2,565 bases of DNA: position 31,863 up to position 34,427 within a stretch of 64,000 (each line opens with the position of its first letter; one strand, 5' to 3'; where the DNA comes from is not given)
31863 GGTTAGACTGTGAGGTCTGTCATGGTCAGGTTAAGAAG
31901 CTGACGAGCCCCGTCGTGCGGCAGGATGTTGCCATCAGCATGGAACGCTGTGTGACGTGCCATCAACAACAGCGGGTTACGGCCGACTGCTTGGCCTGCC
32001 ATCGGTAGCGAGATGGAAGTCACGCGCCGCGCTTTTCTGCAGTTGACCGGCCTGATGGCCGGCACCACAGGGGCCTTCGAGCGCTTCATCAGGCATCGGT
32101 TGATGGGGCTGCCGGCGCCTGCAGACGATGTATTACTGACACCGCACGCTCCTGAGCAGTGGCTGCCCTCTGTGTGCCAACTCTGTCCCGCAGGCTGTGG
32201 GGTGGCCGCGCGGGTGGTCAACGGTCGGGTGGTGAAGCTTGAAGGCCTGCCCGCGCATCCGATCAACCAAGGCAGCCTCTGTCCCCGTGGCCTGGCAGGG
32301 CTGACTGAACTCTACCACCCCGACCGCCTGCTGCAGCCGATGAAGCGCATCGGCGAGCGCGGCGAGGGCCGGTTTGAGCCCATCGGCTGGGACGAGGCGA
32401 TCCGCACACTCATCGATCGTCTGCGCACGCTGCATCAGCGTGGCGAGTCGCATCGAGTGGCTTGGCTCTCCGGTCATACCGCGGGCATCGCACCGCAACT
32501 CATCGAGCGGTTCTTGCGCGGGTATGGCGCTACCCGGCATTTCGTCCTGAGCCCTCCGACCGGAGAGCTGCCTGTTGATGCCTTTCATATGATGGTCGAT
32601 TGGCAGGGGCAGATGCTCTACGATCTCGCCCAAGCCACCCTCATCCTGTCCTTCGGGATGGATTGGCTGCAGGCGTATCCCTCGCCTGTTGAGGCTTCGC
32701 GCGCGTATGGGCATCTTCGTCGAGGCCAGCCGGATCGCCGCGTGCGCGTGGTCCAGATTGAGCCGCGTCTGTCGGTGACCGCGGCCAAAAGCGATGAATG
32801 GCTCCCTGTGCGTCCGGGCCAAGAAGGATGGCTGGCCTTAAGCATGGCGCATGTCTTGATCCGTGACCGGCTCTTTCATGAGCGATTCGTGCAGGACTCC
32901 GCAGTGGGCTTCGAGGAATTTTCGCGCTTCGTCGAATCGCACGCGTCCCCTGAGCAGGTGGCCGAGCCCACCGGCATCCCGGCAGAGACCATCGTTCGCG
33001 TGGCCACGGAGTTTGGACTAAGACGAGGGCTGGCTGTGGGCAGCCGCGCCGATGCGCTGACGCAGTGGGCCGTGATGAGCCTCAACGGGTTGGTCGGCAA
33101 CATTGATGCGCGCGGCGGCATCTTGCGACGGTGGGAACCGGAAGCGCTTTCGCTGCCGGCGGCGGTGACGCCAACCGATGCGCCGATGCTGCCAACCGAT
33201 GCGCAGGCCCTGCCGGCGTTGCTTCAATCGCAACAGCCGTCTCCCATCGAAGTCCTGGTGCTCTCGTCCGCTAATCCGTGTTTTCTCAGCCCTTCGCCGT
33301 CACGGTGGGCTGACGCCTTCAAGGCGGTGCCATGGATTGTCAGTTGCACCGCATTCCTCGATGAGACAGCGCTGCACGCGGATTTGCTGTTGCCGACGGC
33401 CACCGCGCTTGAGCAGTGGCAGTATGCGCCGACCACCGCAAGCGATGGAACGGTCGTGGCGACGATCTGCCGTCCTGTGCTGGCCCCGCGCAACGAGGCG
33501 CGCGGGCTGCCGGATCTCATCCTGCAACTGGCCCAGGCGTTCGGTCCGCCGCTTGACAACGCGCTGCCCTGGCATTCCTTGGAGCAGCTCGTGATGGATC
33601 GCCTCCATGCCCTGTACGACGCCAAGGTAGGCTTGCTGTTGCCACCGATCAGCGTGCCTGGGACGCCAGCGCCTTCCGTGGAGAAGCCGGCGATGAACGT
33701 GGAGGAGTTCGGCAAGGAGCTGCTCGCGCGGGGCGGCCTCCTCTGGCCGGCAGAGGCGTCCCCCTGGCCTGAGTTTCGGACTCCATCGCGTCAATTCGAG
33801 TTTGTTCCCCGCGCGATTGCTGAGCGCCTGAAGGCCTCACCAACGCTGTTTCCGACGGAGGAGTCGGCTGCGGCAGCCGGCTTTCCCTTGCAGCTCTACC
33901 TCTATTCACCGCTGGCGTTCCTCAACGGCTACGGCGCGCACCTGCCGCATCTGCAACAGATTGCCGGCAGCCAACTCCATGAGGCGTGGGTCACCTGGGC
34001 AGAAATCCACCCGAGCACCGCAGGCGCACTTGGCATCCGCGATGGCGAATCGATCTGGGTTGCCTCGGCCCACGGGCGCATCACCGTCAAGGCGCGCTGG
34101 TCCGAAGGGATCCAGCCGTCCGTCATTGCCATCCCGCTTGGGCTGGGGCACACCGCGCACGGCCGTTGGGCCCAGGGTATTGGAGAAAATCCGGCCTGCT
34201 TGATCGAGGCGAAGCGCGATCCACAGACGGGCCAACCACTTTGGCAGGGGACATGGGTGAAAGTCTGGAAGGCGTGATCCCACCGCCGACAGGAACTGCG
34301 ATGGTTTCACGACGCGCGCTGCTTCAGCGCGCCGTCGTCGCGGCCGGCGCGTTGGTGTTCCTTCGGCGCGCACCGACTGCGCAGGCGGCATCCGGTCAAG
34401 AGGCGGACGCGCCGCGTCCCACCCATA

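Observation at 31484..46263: Thirteen-gene, tightly coupled operon stacking five different quinone-pool interfaces with 40 c-type hemes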

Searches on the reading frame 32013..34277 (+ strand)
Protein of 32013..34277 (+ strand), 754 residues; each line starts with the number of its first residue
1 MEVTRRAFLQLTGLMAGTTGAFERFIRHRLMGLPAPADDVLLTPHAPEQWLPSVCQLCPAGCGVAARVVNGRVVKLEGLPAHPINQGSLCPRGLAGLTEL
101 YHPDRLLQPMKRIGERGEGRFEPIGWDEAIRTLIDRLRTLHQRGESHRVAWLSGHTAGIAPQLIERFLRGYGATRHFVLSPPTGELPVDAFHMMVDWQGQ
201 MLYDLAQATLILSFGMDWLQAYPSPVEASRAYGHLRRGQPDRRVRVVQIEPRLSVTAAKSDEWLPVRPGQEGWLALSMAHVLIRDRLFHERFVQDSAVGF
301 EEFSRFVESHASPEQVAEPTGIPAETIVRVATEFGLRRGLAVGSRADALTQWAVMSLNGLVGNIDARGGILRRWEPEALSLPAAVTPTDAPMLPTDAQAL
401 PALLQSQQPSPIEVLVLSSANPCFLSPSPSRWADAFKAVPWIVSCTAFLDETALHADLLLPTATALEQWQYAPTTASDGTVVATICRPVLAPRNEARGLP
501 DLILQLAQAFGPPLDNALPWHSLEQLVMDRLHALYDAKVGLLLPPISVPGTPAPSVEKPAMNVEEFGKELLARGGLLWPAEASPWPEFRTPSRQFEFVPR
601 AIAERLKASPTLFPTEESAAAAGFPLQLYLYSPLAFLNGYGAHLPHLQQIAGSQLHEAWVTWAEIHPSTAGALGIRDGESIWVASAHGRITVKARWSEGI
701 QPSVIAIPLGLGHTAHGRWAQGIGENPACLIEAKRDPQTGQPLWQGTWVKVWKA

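Call 5: search_protein_families(library=pfam, proteins=[window:32013-34277:+], max_evalue=0.01)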
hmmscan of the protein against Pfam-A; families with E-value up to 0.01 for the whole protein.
window:32013-34277:+ (754 aa): 3 families
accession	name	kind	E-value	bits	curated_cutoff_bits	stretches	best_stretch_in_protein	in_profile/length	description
PF00384.28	Molybdopterin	-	1.1e-22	81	24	1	105-497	1-341/353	Molybdopterin oxidoreductase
PF04879.21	Molybdop_Fe4S4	-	3.7e-15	56.1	22.7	1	49-102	2-55/55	Molybdopterin oxidoreductase Fe4S4 domain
PF01568.27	Molydop_binding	-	2.2e-14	53.9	26.8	1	661-745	30-107/110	Molydopterin dinucleotide binding domain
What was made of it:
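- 32013..34277 (+): g2: Tat-exported MopB-fold subunit without a Mo ligand (ActB1/QrcB-like) that keeps the FS0 [4Fe-4S] motif. Pfam finds the three molybdopterin oxidoreductase domains (call 5).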

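Call 8: search_protein_families(library=ncbifam, proteins=[window:32013-34277:+], max_evalue=0.01)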
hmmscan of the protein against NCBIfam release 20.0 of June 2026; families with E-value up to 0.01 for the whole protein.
window:32013-34277:+ (754 aa): 25 families
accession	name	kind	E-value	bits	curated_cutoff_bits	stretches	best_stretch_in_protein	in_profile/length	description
NF041783.2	mnquin_red_QrcB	equivalog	3.5e-93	313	440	2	50-512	52-505/695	menaquinone reductase molybdopterin-binding-like subunit QrcB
NF012032.0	PRK15488.1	equivalog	2.1e-77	260.8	694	2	1-373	1-364/759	thiosulfate reductase PhsA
NF041714.1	arsenate_red_ArrA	equivalog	2.9e-59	201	1600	3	45-371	45-400/848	arsenate respiratory reductase molybdopterin-containing subunit ArrA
TIGR01591.1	Fdh-alpha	equivalog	3.4e-46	157.6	666.25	3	54-334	2-274/672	formate dehydrogenase subunit alpha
TIGR02166.1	dmsA_ynfE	subfamily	2e-44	151.8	777.7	3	4-304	2-306/794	DMSO/selenate family reductase complex A subunit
NF047855.1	AssmNtatRedNasC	equivalog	3.7e-34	118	1100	4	246-336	212-301/708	assimilatory nitrate reductase catalytic subunit NasC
TIGR03479.1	DMSO_red_II_alp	subfamily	9.7e-34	116.6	984.75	1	56-295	64-305/913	molybdopterin-dependent oxidoreductase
NF041885.1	selenate_YnfE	exception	5.2e-30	103.9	1675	1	85-304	88-313/805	selenate/tellurate reductase subunit YnfE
NF041884.1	selenate_YnfF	exception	8.4e-29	100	1650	1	88-303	88-305/798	selenate/tellurate reductase subunit YnfF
NF011566.1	PRK14990.1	exception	7.7e-25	87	1600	1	35-304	43-326/814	dimethylsulfoxide reductase subunit A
NF011567.1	PRK14991.1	equivalog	5.8e-22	77.3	1750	1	88-134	139-185/1022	tetrathionate reductase subunit TtrA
TIGR00509.1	bisC_fam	subfamily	1.6e-20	73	1017.55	1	114-369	64-342/772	molybdopterin guanine dinucleotide-containing S/N-oxide reductase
NF041323.1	Nitr_red_NasA_Halo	equivalog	1.3e-16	60.3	1000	1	58-334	3-270/673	assimilatory nitrate reductase NasA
NF010055.0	PRK13532.1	equivalog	5.2e-16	58.1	904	1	32-152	24-147/830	nitrate reductase catalytic subunit NapA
TIGR01553.1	formate-DH-alph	equivalog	1.4e-15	56.2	814.2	1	3-138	2-137/1009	formate dehydrogenase-N subunit alpha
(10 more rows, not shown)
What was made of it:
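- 32013..34277 (+): NCBIfam QrcB scores 313 bits against a cutoff of 440 (call 8).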

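Call 27: search_solved_structures(query=window:32013-34277:+, max_evalue=0.00001)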
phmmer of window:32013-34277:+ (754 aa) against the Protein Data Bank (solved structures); distinct sequences matched with E-value up to 0.00001: 49.
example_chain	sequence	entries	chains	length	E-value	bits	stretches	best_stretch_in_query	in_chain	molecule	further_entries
6cz7_A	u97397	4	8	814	7.5e-53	182.9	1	48-371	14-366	ArrA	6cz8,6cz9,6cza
2vpw_A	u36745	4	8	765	1.4e-36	129.1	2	51-157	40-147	THIOSULFATE REDUCTASE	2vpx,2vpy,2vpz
7qv7_S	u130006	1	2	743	8.5e-31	110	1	52-342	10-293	Hydrogen dependent carbon dioxide reductase subunit FdhF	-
2e7z_A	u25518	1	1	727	9.2e-29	103.3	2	242-336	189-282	Acetylene hydratase Ahy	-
7bkb_D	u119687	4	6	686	3.9e-27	97.9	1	50-335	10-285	Formate dehydrogenase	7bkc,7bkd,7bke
2jim_A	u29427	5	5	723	4.1e-27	97.8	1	45-335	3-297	PERIPLASMIC NITRATE REDUCTASE | PROTEIN (PERIPLASMIC NITRATE REDUCTASE)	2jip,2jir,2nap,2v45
2jio_A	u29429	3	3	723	5.5e-27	97.4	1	45-335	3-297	PERIPLASMIC NITRATE REDUCTASE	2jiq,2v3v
9t1s_L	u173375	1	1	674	1.2e-25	93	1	50-339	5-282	formate dehydrogenase (coenzyme F420)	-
9vap_A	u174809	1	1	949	2.4e-25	92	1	3-332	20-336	Formate dehydrogenase molybdopterin-binding subunit FdhA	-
1aa6_A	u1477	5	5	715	1.3e-24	89.6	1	53-341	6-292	FORMATE DEHYDROGENASE H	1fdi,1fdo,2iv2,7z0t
9wxb_B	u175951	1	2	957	2.6e-22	82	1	46-365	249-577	Formate dehydrogenase alpha subunit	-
8k9e_B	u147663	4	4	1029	3.9e-22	81.4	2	3-268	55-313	Fe-S-cluster-containing hydrogenase components 1-like protein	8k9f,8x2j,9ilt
6tg9_A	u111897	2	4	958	4.2e-22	81.3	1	46-364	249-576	Formate dehydrogenase subunit alpha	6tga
7vw6_A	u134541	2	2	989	1.1e-18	70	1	46-113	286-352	Formate dehydrogenase | Tungsten-containing formate dehydrogenase alpha subunit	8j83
7e5z_A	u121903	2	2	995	1.1e-18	70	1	46-113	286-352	Formate dehydrogenase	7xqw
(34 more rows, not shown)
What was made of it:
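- On Alternative complex III: Similarity of g2 to ActB itself is weak (55-81 bits, call 27).
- The best solved-structure matches of g2 are ArrA (183 bits) and the Thermus thiosulfate/polysulfide reductase (129 bits) (call 27).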

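Call 29: search_solved_structures(query=window:32013-34277:+, max_evalue=1e-30, show_alignments=2)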
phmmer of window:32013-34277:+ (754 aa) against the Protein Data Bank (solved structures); distinct sequences matched with E-value up to 1e-30: 3.
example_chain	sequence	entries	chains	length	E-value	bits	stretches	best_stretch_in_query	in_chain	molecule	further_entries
6cz7_A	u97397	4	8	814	7.5e-53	182.9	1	48-371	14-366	ArrA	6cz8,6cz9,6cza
2vpw_A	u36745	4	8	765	1.4e-36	129.1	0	51-157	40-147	THIOSULFATE REDUCTASE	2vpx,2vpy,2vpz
7qv7_S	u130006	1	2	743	8.5e-31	110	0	52-342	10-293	Hydrogen dependent carbon dioxide reductase subunit FdhF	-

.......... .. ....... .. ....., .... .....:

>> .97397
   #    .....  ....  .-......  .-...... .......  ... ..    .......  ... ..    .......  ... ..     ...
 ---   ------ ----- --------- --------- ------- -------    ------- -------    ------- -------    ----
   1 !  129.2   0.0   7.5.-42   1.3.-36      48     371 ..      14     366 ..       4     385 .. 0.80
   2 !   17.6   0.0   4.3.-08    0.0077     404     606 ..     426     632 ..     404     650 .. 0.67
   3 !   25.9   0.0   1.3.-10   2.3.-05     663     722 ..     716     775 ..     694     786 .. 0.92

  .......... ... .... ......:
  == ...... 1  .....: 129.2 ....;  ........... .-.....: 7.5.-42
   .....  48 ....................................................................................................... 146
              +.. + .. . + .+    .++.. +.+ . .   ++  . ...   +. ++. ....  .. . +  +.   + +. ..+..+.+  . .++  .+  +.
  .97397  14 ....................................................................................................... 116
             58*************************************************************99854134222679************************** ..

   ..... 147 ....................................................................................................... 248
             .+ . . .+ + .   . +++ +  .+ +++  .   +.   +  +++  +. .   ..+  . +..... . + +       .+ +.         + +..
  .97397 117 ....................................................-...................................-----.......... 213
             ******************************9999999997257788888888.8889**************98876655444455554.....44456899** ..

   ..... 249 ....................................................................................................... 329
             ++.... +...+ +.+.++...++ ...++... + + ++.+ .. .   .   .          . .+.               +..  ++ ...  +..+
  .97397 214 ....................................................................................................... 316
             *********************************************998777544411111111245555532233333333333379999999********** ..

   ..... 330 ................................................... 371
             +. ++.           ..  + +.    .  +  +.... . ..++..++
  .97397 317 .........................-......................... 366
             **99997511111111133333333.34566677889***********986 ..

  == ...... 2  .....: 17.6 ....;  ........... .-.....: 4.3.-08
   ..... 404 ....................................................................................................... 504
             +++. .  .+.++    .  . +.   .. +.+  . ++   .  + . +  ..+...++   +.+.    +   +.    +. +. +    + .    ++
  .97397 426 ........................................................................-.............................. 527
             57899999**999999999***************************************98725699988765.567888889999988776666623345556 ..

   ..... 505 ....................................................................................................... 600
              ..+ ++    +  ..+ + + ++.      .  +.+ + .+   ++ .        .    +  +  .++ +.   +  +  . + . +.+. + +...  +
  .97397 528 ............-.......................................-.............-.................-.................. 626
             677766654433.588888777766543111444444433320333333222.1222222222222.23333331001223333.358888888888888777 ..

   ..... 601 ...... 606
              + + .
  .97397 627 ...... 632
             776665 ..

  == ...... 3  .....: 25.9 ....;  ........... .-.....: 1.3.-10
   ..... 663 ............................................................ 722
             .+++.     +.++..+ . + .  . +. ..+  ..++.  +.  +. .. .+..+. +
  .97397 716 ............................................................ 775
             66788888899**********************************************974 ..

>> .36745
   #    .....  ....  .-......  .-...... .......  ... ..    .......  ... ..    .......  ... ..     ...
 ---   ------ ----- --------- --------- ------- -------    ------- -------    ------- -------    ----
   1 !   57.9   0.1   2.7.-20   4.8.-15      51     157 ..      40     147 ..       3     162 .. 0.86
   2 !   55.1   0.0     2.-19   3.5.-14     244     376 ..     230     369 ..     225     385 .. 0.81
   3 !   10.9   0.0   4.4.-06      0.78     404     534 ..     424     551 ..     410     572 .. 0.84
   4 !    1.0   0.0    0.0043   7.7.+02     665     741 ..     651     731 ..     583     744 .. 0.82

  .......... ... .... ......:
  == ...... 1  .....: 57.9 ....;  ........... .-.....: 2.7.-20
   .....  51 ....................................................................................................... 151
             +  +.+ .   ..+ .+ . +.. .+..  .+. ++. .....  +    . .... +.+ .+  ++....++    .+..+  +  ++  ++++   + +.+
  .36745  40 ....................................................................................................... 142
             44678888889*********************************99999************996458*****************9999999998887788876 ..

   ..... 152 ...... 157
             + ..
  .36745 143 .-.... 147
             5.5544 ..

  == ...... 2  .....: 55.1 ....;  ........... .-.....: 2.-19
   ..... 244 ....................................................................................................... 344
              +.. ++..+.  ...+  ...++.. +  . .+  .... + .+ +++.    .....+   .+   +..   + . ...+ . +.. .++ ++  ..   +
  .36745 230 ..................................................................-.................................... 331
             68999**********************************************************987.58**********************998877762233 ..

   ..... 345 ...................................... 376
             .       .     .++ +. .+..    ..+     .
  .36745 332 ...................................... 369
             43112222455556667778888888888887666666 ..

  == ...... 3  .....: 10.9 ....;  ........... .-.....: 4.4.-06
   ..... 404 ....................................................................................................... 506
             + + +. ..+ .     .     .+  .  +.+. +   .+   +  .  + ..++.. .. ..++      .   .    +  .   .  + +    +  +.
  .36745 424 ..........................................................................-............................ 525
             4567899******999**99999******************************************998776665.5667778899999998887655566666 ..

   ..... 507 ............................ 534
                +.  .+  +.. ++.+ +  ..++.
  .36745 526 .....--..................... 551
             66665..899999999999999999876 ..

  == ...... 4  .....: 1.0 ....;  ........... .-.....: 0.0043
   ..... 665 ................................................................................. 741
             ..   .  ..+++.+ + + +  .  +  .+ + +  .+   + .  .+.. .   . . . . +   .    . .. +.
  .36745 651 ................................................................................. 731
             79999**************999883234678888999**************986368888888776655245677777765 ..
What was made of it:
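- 32013..34277 (+): The ArrA Mo-ligand Cys column reads 'SPPTGEL' (call 29).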

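Call 35: find_homologous_proteins(query=window:32013-34277:+)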
Query window:32013-34277:+ (754 aa): 684 proteins with E <= 0.001 among 8000 candidates; the best 120 are listed.
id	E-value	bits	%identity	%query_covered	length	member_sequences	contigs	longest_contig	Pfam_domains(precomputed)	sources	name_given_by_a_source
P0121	0.0e+0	1731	100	100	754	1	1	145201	PF00384.28,PF01568.28,PF04879.22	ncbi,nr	ncbi:MAG: molybdopterin-dependent oxidoreductase [Candidatus Omnitrophica bacterium]|nr:molybdopteri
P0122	0.0e+0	1103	64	100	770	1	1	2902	PF00384.28,PF01568.28,PF04879.22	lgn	-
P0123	0.0e+0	1041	62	100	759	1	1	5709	PF00384.28,PF01568.28,PF04879.22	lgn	-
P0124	0.0e+0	1035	63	100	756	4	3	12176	PF00384.28,PF01568.28,PF04879.22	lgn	-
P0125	2.1e-209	716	63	68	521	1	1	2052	PF00384.28,PF01568.28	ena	-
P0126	1.3e-169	584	44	100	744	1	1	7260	PF00384.28,PF01568.28,PF04879.22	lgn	-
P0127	1.7e-169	584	44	100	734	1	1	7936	PF00384.28,PF01568.28,PF04879.22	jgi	jgi:anaerobic selenocysteine-containing dehydrogenase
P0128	9.6e-167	575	38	100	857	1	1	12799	PF00384.28,PF01568.28,PF04879.22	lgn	-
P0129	1.4e-163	564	37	100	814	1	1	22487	PF00384.28,PF01568.28,PF04879.22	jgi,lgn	-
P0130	9.1e-163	561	38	100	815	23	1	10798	PF00384.28,PF01568.28,PF04879.22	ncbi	-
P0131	3.4e-155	536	39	100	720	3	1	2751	PF00384.28,PF01568.28,PF04879.22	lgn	-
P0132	1.2e-153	531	39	100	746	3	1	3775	PF00384.28,PF01568.28,PF04879.22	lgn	-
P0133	1.5e-153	531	38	100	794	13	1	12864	PF10518.15,PF00384.28,PF01568.28,PF04879.22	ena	-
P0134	3.1e-151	523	38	100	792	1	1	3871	PF00384.28,PF01568.28,PF04879.22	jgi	-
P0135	3.8e-150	520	36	100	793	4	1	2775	PF00384.28,PF01568.28,PF04879.22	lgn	-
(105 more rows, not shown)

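Call 36: find_encoding_contigs(protein=P0124, flank=10000, max_places=3)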
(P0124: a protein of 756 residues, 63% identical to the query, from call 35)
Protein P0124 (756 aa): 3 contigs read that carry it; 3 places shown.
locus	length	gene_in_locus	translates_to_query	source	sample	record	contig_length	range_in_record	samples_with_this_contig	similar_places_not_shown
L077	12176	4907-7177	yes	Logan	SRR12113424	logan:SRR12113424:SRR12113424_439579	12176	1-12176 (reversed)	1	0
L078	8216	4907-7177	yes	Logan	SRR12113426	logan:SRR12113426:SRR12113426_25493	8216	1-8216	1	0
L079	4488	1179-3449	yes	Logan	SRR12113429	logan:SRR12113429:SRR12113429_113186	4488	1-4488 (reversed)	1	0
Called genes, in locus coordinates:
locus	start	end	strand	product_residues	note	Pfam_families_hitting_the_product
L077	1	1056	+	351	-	?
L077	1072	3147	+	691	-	-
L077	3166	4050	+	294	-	PF01145:Band_7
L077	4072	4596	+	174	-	PF02085:Cytochrom_CIII (weak), PF14537:Cytochrom_c3_2 (faint), PF14522:Cytochrome_C7 (weak)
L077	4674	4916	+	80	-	PF13560:HTH_31 (weak), PF01381:HTH_3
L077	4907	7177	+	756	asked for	PF04879:Molybdop_Fe4S4, PF00384:Molybdopterin, PF01568:Molydop_binding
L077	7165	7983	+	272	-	PF13534:Fer4_17 (faint), PF12838:Fer4_7 (faint), PF13187:Fer4_9 (faint), PF12797:Fer4_2 (weak), PF13237:Fer4_10 (faint), PF00037:Fer4 (faint), PF13183:Fer4_8 (faint), PF13247:Fer4_11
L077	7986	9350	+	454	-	PF03916:NrfD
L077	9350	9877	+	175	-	-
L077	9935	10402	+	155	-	PF25471:TM_PetC (weak), PF00355:Rieske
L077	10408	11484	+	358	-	PF00033:Cytochrome_B, PF13631:Cytochrom_B_N_2, PF00032:Cytochrom_B_C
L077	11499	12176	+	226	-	?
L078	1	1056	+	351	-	?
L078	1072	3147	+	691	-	-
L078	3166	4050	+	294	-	PF01145:Band_7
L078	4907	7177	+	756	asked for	PF04879:Molybdop_Fe4S4, PF00384:Molybdopterin, PF01568:Molydop_binding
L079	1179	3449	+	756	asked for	PF04879:Molybdop_Fe4S4, PF00384:Molybdopterin, PF01568:Molydop_binding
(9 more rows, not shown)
